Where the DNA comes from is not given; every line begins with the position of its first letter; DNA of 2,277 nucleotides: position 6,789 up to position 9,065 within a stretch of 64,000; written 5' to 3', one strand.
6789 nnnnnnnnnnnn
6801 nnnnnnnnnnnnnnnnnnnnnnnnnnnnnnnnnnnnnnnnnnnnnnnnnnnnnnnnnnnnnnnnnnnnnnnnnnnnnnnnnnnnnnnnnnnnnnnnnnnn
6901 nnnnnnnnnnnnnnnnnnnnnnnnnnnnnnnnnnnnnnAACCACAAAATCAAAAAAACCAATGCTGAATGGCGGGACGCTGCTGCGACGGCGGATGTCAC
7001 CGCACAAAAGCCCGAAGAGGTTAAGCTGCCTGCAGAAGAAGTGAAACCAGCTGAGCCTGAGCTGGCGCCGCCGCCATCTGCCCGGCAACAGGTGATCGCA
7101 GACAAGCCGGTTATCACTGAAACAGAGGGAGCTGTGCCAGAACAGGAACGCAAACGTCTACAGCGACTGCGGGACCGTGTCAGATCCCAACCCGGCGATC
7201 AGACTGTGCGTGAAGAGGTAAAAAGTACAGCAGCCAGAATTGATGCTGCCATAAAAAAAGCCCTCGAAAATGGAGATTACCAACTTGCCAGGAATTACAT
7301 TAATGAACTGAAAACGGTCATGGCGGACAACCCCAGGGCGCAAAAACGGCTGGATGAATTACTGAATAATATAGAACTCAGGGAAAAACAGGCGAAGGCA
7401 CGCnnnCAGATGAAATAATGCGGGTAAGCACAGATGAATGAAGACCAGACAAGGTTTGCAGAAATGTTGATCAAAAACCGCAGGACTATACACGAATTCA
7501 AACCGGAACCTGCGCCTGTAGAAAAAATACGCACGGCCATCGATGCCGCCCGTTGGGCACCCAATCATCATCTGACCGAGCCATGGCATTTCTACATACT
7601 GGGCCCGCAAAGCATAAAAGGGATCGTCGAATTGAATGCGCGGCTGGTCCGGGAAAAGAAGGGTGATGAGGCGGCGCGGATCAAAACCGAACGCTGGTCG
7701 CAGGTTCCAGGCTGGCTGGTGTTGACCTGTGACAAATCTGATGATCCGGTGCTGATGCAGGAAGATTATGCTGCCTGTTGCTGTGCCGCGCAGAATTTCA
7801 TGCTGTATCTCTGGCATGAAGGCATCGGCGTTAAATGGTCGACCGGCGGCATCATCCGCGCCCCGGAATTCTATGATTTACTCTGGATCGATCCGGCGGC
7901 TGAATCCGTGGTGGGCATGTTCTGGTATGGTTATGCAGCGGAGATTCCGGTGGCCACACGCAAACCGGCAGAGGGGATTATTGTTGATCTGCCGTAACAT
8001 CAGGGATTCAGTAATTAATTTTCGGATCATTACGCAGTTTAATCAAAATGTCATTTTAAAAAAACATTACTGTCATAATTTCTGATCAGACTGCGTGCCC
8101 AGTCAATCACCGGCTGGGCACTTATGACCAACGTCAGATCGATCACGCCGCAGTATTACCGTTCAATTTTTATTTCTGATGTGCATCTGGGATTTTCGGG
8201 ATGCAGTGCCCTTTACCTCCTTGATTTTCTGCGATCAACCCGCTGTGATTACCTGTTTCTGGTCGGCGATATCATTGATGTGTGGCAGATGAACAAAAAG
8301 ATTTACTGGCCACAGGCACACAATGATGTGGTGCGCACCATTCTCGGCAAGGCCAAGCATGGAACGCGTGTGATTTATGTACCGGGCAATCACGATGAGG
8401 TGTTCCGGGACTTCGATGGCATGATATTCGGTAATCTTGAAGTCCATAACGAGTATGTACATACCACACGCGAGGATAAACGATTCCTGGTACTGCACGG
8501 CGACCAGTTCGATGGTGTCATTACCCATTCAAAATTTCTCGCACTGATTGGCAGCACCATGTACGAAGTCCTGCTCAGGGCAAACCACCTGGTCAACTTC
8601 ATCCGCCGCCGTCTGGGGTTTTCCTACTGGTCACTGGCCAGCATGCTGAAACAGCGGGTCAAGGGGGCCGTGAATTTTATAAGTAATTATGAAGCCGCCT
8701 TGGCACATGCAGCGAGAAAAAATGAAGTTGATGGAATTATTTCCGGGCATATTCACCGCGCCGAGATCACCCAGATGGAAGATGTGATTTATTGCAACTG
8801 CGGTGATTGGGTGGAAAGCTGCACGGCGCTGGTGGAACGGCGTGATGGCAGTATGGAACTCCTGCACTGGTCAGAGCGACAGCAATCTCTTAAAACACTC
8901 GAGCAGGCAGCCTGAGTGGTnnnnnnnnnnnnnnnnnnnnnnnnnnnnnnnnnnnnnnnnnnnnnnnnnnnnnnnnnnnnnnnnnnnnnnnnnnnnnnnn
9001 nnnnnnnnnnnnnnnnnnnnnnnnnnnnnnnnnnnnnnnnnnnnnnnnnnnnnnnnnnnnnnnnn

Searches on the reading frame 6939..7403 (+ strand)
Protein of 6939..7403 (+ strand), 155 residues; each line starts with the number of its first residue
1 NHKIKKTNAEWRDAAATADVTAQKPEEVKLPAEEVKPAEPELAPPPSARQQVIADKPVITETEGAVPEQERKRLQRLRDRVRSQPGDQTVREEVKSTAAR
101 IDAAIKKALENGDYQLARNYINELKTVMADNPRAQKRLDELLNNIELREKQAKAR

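Call 65: search_protein_families(library=pfam, proteins=[window:6939-7403:+], max_evalue=1)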
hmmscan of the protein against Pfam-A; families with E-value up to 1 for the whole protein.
seq(155 aa): 7 families
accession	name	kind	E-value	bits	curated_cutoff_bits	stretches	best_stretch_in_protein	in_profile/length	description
PF05227.19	CHASE3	-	0.012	16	28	1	118-151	52-85/138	CHASE3 domain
PF11262.13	Tho2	-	0.031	13.9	23.1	1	96-146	233-283/305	Transcription factor/nuclear export subunit protein 2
PF14357.11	DUF4404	-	0.05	14.7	27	1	72-143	3-76/83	Domain of unknown function (DUF4404)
PF14863.12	Alkyl_sulf_dimr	-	0.074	13.9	26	1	98-154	69-125/139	Alkyl sulfatase dimerisation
PF05591.17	T6SS_VipA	-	0.094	13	24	1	117-150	116-149/155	Type VI secretion system, VipA, VC_A0107 or Hcp2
PF08990.16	Docking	-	0.24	11.6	20.9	1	124-141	10-27/29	Erythronolide synthase docking domain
PF04632.18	FUSC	-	0.64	9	30.9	1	65-133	583-658/660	Fusaric acid resistance protein family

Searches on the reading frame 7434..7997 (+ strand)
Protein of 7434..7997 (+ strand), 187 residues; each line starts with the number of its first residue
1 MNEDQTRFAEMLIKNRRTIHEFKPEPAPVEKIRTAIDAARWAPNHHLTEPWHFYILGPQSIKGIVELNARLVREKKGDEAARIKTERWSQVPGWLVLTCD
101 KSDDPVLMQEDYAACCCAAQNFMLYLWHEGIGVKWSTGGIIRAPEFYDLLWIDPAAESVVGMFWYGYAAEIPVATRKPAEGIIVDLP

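Call 3: search_protein_families(library=pfam, proteins=[window:7434-7997:+], max_evalue=0.01)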
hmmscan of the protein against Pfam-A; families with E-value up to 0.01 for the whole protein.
window:7434-7997:+ (187 aa): 1 family
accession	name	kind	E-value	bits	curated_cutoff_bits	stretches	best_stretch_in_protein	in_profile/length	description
PF00881.29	Nitroreductase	-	9.8e-23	81.6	23.5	1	13-167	1-167/167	Nitroreductase family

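Call 81: search_protein_families(library=ncbifam, proteins=[window:7434-7997:+], max_evalue=0.001)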
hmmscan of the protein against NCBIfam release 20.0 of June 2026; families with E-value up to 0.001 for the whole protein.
window:7434-7997:+ (187 aa): 4 families
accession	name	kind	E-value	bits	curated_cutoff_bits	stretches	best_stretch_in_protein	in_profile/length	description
TIGR02476.1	BluB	equivalog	2.6e-09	36.8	150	1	10-170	10-182/205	5,6-dimethylbenzimidazole synthase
NF009810.0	PRK13294.1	equivalog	6.1e-08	32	304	1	13-61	258-306/449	coenzyme F420-0:L-glutamate ligase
TIGR03553.1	F420_FbiB_CTERM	equivalog_domain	9.3e-08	32.1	249.55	1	13-59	3-49/194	F420 biosynthesis protein FbiB, C-terminal domain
NF008088.0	PRK10828.1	equivalog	1.5e-07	31.2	183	1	12-166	6-161/183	NAD(P)H nitroreductase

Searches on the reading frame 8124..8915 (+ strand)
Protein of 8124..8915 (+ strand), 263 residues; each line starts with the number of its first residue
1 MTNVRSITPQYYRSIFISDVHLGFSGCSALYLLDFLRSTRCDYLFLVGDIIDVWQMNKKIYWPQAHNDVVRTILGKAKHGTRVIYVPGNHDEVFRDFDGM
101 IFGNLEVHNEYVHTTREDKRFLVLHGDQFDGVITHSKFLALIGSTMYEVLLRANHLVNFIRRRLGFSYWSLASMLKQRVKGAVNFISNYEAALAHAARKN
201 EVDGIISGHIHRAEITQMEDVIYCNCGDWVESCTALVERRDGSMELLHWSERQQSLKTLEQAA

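Call 3: search_protein_families(library=pfam, proteins=[window:8124-8915:+], max_evalue=0.01)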
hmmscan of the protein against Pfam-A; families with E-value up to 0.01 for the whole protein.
window:8124-8915:+ (263 aa): 2 families
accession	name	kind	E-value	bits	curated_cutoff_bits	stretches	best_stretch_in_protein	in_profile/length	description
PF00149.33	Metallophos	-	1.3e-10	42.5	21.5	1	14-212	3-190/191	Calcineurin-like phosphoesterase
PF12850.12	Metallophos_2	-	8.2e-10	39.3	27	2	188-230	91-136/154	Calcineurin-like phosphoesterase superfamily domain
